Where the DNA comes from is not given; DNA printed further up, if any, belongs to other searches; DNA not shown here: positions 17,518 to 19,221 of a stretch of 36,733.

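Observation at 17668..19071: MocD-MocE-like fusion inside the inositol operon: membrane di-iron oxygenase fused to a Rieske domain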

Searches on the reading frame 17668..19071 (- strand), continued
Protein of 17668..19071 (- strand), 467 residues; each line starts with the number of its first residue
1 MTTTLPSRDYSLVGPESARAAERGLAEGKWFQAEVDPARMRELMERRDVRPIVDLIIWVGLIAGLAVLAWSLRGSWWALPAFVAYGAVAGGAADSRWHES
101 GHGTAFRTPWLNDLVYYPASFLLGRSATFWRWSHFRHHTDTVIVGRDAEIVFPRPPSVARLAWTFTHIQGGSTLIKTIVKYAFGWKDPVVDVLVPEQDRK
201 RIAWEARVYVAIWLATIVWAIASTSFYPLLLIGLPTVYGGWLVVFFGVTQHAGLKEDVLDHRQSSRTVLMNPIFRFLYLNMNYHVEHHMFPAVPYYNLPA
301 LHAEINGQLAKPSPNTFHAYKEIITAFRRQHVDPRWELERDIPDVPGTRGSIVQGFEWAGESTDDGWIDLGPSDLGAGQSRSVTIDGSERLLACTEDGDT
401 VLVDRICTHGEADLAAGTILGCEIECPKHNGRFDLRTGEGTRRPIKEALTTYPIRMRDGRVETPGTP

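Call 11: get_annotated_region(hit=H34, flank=12000)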
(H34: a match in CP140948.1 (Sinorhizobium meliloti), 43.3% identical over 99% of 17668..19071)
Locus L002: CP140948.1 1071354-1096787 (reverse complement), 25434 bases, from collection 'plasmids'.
description: Sinorhizobium meliloti strain ml59 plasmid pSymB, complete sequence
organism: Sinorhizobium meliloti (NCBI taxid 382)
taxonomy: Bacteria; Pseudomonadota; Alphaproteobacteria; Hyphomicrobiales; Rhizobiaceae; Sinorhizobium; Sinorhizobium meliloti
host: -; source: Medicago lupulina,whole organism; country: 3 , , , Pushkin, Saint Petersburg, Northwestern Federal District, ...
typing (MOB-suite, as given by PLSDB): mobilizable; relaxase MOBQ
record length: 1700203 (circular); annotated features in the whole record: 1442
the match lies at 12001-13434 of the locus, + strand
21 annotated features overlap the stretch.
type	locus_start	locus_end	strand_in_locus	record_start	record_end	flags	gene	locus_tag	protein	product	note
CDS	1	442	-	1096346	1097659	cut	-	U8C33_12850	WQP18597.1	polysaccharide biosynthesis/export family protein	-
CDS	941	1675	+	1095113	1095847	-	-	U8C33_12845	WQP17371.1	response regulator transcription factor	-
CDS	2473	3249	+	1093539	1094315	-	-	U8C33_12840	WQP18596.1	response regulator transcription factor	-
CDS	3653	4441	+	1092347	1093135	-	-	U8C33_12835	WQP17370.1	response regulator transcription factor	-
CDS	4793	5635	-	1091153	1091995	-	-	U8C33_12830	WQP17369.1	Hint domain-containing protein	-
CDS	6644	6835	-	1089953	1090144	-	-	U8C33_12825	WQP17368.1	hypothetical protein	-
CDS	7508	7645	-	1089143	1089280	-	-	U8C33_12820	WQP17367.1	hypothetical protein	-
CDS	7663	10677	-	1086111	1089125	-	-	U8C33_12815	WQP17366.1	AsmA family protein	-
CDS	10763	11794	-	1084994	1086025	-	-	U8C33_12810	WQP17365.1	LacI family DNA-binding transcriptional regulator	-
CDS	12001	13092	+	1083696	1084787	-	-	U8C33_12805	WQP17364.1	fatty acid desaturase family protein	-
CDS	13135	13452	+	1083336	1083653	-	-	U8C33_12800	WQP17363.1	MocE family 2Fe-2S type ferredoxin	-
CDS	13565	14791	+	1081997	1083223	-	-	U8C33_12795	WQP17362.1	FAD-dependent oxidoreductase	-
CDS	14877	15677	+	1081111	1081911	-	-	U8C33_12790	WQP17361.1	3-methyl-2-oxobutanoate hydroxymethyltransferase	-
CDS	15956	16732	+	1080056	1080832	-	-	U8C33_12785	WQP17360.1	ABC transporter permease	-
CDS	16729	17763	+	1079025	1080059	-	-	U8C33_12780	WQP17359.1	capsular polysaccharide biosynthesis protein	-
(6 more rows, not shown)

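Call 21: find_related_loci(query=A1, collection=genome_contigs, flank=10000)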
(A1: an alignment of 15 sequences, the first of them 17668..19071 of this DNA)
Query A1 (467 aa) in genome_contigs; peptide patterns used: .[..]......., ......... (x = any residue, [..] = any of these).
600 stretches matched a pattern (row limit reached: there are more); 589 encode a relative of the query (tblastn E <= 1e-3); the best 80 are kept; 80 distinct loci.
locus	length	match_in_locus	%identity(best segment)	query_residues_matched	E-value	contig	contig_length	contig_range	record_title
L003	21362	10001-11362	59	7-461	0e+0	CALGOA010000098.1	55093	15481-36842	MAG: uncultured Acidimicrobiales bacterium isolate L4_Bin_METABAT__70_1 genome assembly, contig: c_000000035495, whole g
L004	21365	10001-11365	55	7-461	6e-162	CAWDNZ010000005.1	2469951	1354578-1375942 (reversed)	MAG: uncultured Acidimicrobiales bacterium isolate MFD03551.bin.1.131 genome assembly, contig: contig_18250, whole genom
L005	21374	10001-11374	53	7-461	1e-157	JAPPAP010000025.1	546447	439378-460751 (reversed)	MAG: bacterium isolate IRC1_bin_38 NODE_6_length_546447_cov_33.4279, whole genome shotgun sequence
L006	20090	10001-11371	53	8-461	1e-155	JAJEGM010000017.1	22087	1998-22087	MAG: Acidimicrobiia bacterium isolate p16x57bins.12 k141_1110627, whole genome shotgun sequence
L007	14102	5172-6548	52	9-467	2e-155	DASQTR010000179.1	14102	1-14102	MAG TPA_asm: Ilumatobacter sp. isolate SMAG_U10940 k141_654836, whole genome shotgun sequence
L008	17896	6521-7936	52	2-461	2e-150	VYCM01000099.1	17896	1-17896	MAG: Acidimicrobiaceae bacterium isolate SB0675_bin_16 NODE_1417_length_17896_cov_76.758590, whole genome shotgun sequen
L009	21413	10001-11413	51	3-461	1e-149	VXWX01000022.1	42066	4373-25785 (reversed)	MAG: Acidimicrobiaceae bacterium isolate SB0668_bin_28 NODE_424_length_42066_cov_125.223013, whole genome shotgun sequen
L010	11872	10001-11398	51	1-467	2e-149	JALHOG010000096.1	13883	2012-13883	MAG: Ilumatobacteraceae bacterium isolate bin.116 c_000000016851, whole genome shotgun sequence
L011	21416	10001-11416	51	2-461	4e-148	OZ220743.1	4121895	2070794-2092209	MAG: Acidimicrobiales bacterium isolate dadfcd55-464f-4f03-9875-fa0eca1464b2 genome assembly, chromosome: 1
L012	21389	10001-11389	51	1-461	7e-146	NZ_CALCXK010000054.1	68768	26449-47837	MAG: uncultured Ilumatobacter sp. isolate ERR2206771_bin.173_CONCOCT_v1.1_MAG ERZ888641.191, whole genome shotgun sequen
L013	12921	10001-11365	50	8-461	1e-145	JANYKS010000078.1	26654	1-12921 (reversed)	MAG: Actinomycetes bacterium isolate GL140_5_metabinner_34 GL140_5_k141_922270, whole genome shotgun sequence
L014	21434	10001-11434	51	3-467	2e-144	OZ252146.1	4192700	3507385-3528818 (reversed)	MAG: Candidatus Aldehydirespirator sp. isolate fd067d44-95a4-4330-b63d-26ca3bb23c52 genome assembly, chromosome: 1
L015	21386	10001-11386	50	8-461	1e-143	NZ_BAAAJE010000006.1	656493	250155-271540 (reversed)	Nocardioides aquiterrae strain JCM 11813 sequence06, whole genome shotgun sequence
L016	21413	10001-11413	50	8-461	1e-142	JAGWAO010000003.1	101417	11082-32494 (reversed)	MAG: Acidimicrobiia bacterium isolate 277c_9 scaffold_527, whole genome shotgun sequence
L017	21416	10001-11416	50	8-467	6e-142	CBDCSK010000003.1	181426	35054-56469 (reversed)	MAG: Candidatus Aldehydirespirator sp. isolate 158ad01d-a0e1-4362-9a4e-647a92b6262f genome assembly, contig: contig_3, w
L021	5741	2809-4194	50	8-461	1e-140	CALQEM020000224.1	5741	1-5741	MAG: Bifidobacterium breve isolate HRSG-H13-bin-111 genome assembly, contig: HRSG-H13-C24036, whole genome shotgun seque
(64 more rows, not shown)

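Call 29: search_protein_families(library=pfam, proteins=[L001:13437-14663:+, L001:14690-15505:+, L001:15535-16533:+, L001:9866-10678:-], max_evalue=0.001)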
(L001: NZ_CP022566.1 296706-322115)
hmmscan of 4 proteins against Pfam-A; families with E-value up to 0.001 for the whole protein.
L001:13437-14663:+ (408 aa): 7 families
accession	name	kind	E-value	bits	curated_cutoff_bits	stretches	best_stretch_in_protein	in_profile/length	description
PF07992.20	Pyr_redox_2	-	3e-70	237.4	26.1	1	3-299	2-291/291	Pyridine nucleotide-disulphide oxidoreductase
PF00070.33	Pyr_redox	-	7.7e-18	65.2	22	1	143-215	1-72/82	Pyridine nucleotide-disulphide oxidoreductase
PF14759.12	Reductase_C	-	1e-17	64.8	25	1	318-406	1-85/85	Reductase C-terminal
PF01266.30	DAO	-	4.9e-09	36.6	27.9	0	144-171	2-29/353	FAD dependent oxidoreductase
PF13738.12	Pyr_redox_3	-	4.2e-05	23.4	30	0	136-255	158-286/305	Pyridine nucleotide-disulphide oxidoreductase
PF13450.12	NAD_binding_8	-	6e-05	23.7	21.9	0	146-174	1-29/68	NAD(P)-binding Rossmann-like domain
PF03486.20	HI0933_like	-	0.00019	21.4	50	0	143-178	2-37/244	HI0933-like protein Rossmann domain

L001:14690-15505:+ (271 aa): 1 family
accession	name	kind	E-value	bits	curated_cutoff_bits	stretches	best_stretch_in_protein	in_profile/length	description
PF02548.21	Pantoate_transf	-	6e-42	144.3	28.7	1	73-245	89-258/259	Ketopantoate hydroxymethyltransferase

L001:15535-16533:+ (332 aa): 2 families
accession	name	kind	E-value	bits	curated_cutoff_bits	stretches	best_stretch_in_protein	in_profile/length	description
PF21906.2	NrtR_WHD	-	2.2e-21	76.2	27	1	252-312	1-61/61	NrtR DNA-binding winged helix domain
PF19368.5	AraR_C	-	5.4e-07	30.2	23.8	1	248-315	1-69/82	AraR C-terminal winged HTH domain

L001:9866-10678:- (270 aa): 1 family
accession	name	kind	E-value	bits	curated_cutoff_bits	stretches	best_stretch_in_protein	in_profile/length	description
PF01261.30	AP_endonuc_2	-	8.5e-28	98.1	31.1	1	22-267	1-247/249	Xylose isomerase-like TIM barrel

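Call 30: search_dna_similar(query=L001:12001-13089:+, collection=plasmids, mode=protein, max_rows=60, rows=spread, max_evalue=1e-40)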
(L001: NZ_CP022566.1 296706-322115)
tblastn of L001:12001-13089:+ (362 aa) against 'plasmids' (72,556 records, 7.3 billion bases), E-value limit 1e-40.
Records with a match: 271; places in all: 277; records where one place covers at least 80% of the query: 269.
Best place of each record, by identity: >=99% 2; 95-99% 44; 90-95% 74; 80-90% 116; 60-80% 17; <60% 18.
By first word of the organism name: Rhizobium 144; Sinorhizobium 85; Ensifer 9; Caballeronia 5; Burkholderia 5; Paraburkholderia 4; Pararhizobium 2; Neorhizobium 2; Marivivens 2; Shinella 1; and 12 more.
By predicted mobility (MOB-suite, as given by PLSDB): non-mobilizable 129; mobilizable 94; conjugative 48.
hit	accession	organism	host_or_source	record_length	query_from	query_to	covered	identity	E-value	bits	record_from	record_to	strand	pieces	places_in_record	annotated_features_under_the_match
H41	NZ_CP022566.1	Rhizobium leguminosarum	Root nodule,Pisum sativum root-nodule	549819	1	362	100%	100.0%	0e+0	691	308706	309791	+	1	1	fatty acid desaturase family protein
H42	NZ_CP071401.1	Rhizobium leguminosarum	lentil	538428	1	362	100%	97.5%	0e+0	678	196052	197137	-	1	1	fatty acid desaturase family protein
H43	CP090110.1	Rhizobium leguminosarum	Trifolium ambiguum,Cell culture,Plant ...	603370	1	362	100%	97.5%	0e+0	674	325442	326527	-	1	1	fatty acid desaturase family protein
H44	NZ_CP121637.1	Rhizobium leguminosarum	Trifolium ambiguum,cell culture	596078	1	362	100%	97.5%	0e+0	674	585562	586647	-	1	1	fatty acid desaturase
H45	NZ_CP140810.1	Rhizobium beringeri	Trifolium pratense,whole organism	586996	1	362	100%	96.7%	0e+0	672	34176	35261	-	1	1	fatty acid desaturase family protein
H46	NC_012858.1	Rhizobium leguminosarum bv. trifolii WSM1325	-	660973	1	362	100%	96.4%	0e+0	669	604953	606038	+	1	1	fatty acid desaturase family protein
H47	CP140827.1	Rhizobium beringeri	Trifolium pratense,whole organism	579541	1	362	100%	96.4%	0e+0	658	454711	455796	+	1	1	fatty acid desaturase family protein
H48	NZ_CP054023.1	Rhizobium indicum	Pisum sativum l. (pea),Pure culture,Pea ...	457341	1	362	100%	95.9%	0e+0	669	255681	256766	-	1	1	fatty acid desaturase family protein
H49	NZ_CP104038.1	Rhizobium sp. SRDI969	Pisum sativum,Cell culture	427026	1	362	100%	95.3%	0e+0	667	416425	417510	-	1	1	fatty acid desaturase family protein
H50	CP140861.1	Rhizobium ruizarguesonis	Trifolium pratense,whole organism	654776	1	362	100%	95.0%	0e+0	664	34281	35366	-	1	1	fatty acid desaturase family protein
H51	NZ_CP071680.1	Rhizobium ruizarguesonis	lentil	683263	1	362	100%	94.8%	0e+0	665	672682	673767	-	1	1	fatty acid desaturase family protein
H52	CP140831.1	Rhizobium ruizarguesonis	Trifolium pratense,whole organism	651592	1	362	100%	94.8%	0e+0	664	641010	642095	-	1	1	fatty acid desaturase family protein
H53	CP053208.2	Rhizobium leguminosarum bv. trifolii TA1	Trifolium spumosum L. (Annual ...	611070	1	362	100%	94.8%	0e+0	663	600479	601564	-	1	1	fatty acid desaturase family protein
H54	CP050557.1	Rhizobium leguminosarum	Vicia sativa,cell culture,root nodule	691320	1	362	100%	94.5%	5e-180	657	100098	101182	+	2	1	none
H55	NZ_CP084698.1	Rhizobium ruizarguesonis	Pisum sativum L.,Cell culture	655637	1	362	100%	93.9%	0e+0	658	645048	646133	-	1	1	fatty acid desaturase family protein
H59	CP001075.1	Rhizobium etli CIAT 652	-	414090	1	362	100%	93.1%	0e+0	652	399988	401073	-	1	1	mocD: hydrocarbon oxigenase protein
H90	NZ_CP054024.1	Rhizobium indicum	Pisum sativum l. (pea),Pure culture,Pea ...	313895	7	355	96%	82.8%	2e-179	559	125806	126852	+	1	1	fatty acid desaturase family protein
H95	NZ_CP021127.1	Rhizobium sp. Kim5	Phaseolus vulgaris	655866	8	354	96%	63.0%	6e-135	431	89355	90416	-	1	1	fatty acid desaturase family protein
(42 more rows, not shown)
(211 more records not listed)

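Call 31: get_annotated_region(hit=H90, flank=9000)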
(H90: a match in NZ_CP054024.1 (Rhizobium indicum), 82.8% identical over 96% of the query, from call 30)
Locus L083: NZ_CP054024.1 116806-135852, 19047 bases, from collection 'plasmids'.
description: Rhizobium indicum strain JKLM 12A2 plasmid pPR12A203, complete sequence
organism: Rhizobium indicum (NCBI taxid 2583231)
taxonomy: Bacteria; Pseudomonadota; Alphaproteobacteria; Hyphomicrobiales; Rhizobiaceae; Rhizobium; Rhizobium indicum
host: -; source: Pisum sativum l. (pea),Pure culture,Pea root nodules,pea root nodules; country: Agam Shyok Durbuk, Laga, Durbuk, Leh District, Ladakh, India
typing (MOB-suite, as given by PLSDB): conjugative; relaxase MOBP; mating-pair formation MPF_T
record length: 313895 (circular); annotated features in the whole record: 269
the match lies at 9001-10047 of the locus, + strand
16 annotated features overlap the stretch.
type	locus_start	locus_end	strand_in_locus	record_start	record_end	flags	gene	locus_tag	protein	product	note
CDS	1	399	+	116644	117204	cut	-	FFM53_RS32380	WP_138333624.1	hypothetical protein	-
CDS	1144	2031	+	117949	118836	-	iolE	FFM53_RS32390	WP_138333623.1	myo-inosose-2 dehydratase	GO:0019310 - inositol catabolic process [Evidence IEA]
CDS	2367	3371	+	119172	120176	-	-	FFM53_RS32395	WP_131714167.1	Gfo/Idh/MocA family oxidoreductase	-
CDS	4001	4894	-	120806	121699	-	-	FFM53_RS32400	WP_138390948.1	polysaccharide deacetylase family protein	-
CDS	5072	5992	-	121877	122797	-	-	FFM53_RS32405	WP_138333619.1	Gfo/Idh/MocA family oxidoreductase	-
CDS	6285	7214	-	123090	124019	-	-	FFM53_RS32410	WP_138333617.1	sugar ABC transporter substrate-binding protein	-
CDS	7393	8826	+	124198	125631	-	-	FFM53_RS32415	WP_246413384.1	PLP-dependent aminotransferase family protein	-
CDS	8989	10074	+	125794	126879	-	-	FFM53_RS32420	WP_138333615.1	fatty acid desaturase family protein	-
CDS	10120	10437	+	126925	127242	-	-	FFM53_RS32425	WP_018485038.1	MocE family 2Fe-2S type ferredoxin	-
CDS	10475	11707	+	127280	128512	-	-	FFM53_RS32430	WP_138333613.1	FAD-dependent oxidoreductase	-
CDS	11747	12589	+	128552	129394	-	-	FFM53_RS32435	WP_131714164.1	3-methyl-2-oxobutanoate hydroxymethyltransferase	GO:0015940 - pantothenate biosynthetic process [Evidence IEA]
CDS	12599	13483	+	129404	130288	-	purU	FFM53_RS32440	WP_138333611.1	formyltetrahydrofolate deformylase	GO:0009152 - purine ribonucleotide biosynthetic process [Evidence IEA]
CDS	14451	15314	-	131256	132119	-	-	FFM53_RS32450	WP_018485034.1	ATP-binding cassette domain-containing protein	-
CDS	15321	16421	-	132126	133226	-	-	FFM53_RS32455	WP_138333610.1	ABC transporter permease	GO:0008643 - carbohydrate transport [Evidence IEA]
CDS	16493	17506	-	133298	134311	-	-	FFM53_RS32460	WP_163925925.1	substrate-binding domain-containing protein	-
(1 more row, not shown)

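Call 32: get_annotated_region(hit=H95, flank=9000)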
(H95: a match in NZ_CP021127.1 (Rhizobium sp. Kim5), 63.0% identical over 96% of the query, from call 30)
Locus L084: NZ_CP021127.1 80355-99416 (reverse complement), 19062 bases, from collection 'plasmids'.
description: Rhizobium sp. Kim5 plasmid pRetKim5c, complete sequence
organism: Rhizobium sp. Kim5 (NCBI taxid 2020311)
taxonomy: Bacteria; Pseudomonadota; Alphaproteobacteria; Hyphomicrobiales; Rhizobiaceae; Rhizobium; Rhizobium sp. Kim5
host: -; source: Phaseolus vulgaris; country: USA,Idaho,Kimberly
typing (MOB-suite, as given by PLSDB): non-mobilizable
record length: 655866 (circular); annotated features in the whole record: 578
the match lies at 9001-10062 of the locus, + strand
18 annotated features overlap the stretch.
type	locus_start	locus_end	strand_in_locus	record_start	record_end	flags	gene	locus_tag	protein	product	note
CDS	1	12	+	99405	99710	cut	-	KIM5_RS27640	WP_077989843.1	AzlD domain-containing protein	-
CDS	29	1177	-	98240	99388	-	-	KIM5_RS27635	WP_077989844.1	VWA domain-containing protein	-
CDS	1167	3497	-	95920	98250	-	-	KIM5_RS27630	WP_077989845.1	DUF5682 family protein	-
CDS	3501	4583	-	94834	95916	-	-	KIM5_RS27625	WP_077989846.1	AAA family ATPase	-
CDS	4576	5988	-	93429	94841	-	-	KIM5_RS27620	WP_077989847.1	DUF5691 domain-containing protein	-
CDS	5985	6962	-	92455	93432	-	-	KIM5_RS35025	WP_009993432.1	hypothetical protein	-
CDS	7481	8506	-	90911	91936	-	-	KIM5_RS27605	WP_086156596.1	LacI family DNA-binding transcriptional regulator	-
CDS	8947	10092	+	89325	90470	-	-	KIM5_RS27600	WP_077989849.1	fatty acid desaturase family protein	-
CDS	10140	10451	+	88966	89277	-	-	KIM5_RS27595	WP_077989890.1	MocE family 2Fe-2S type ferredoxin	-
CDS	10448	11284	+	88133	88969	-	-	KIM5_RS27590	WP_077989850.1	3-methyl-2-oxobutanoate hydroxymethyltransferase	GO:0015940 - pantothenate biosynthetic process [Evidence IEA]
CDS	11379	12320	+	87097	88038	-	-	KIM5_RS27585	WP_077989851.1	substrate-binding domain-containing protein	-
CDS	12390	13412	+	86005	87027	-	-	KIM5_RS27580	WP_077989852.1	ABC transporter permease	GO:0008643 - carbohydrate transport [Evidence IEA]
CDS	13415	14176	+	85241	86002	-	-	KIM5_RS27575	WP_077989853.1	ATP-binding cassette domain-containing protein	-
CDS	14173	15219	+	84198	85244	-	-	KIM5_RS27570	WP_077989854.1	hypothetical protein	-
CDS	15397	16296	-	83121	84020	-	-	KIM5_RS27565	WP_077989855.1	carbohydrate ABC transporter permease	GO:0008643 - carbohydrate transport [Evidence IEA]; GO:0055085 - transmembrane transport [Evidence IEA]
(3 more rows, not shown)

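Call 34: search_protein_families(library=ncbifam, proteins=[L001:14690-15505:+, L083:11747-12589:+, L083:8989-10074:+, L083:10120-10437:+], max_evalue=0.00001)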
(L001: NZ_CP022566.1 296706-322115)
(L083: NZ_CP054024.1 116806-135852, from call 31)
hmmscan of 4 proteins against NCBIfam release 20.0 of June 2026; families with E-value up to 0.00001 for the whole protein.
L001:14690-15505:+ (271 aa): 2 families
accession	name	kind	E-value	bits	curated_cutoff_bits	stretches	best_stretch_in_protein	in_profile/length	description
NF001452.0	PRK00311.1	subfamily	5.9e-38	130.7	272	1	74-249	93-265/267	3-methyl-2-oxobutanoate hydroxymethyltransferase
TIGR00222.1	panB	equivalog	6.9e-30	104.5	207.55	1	59-248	75-261/264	3-methyl-2-oxobutanoate hydroxymethyltransferase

L083:11747-12589:+ (280 aa): 2 families
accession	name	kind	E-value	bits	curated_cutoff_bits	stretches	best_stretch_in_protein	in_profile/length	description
NF001452.0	PRK00311.1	subfamily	1.1e-35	123.2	272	1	76-245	99-265/267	3-methyl-2-oxobutanoate hydroxymethyltransferase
TIGR00222.1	panB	equivalog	3.1e-29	102.3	207.55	1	89-244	110-261/264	3-methyl-2-oxobutanoate hydroxymethyltransferase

L083:8989-10074:+ (361 aa): 3 families
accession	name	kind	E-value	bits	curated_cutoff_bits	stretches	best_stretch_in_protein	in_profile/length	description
NF052549.1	FAdesatDesBBac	equivalog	5.4e-09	35.8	500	1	27-307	8-293/340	Delta(10) desaturase DesB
NF041365.1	GntB_guanitoxin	equivalog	2.5e-08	33.7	380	1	95-306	67-281/308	guanitoxin biosynthesis L-arginine gamma (S) hydroxylase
NF045688.1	BCarotHydoxCrtR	equivalog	6.8e-06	25.4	475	0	53-156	27-130/297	beta-carotene hydroxylase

L083:10120-10437:+ (105 aa): 6 families
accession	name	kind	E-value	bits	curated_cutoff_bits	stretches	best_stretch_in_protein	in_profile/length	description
TIGR02377.1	MocE_fam_FeS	subfamily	2.9e-53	178.1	136.15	1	5-104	2-101/101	MocE family 2Fe-2S type ferredoxin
NF007422.0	PRK09965.1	equivalog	1.2e-21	76.7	113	1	6-104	4-100/106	bifunctional 3-phenylpropionate/cinnamic acid dioxygenase ferredoxin subunit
NF041683.1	ant_diox_AndAb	equivalog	2.6e-21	75.7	150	1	5-103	2-99/100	anthranilate 1,2-dioxygenase ferredoxin subunit AndAb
NF042948.2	3PPDioc_HcaC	equivalog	1.5e-20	73.4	150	1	6-104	4-102/105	3-phenylpropionate/cinnamic acid dioxygenase ferredoxin subunit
TIGR02378.1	nirD_assim_sml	equivalog_domain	1.6e-15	57.2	74.65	1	5-103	2-104/105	nitrite reductase small subunit NirD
NF052579.1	BetMthstMoxSdmAMthl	equivalog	8.4e-06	25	600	1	23-73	36-86/351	4beta-methylsterol monooxygenase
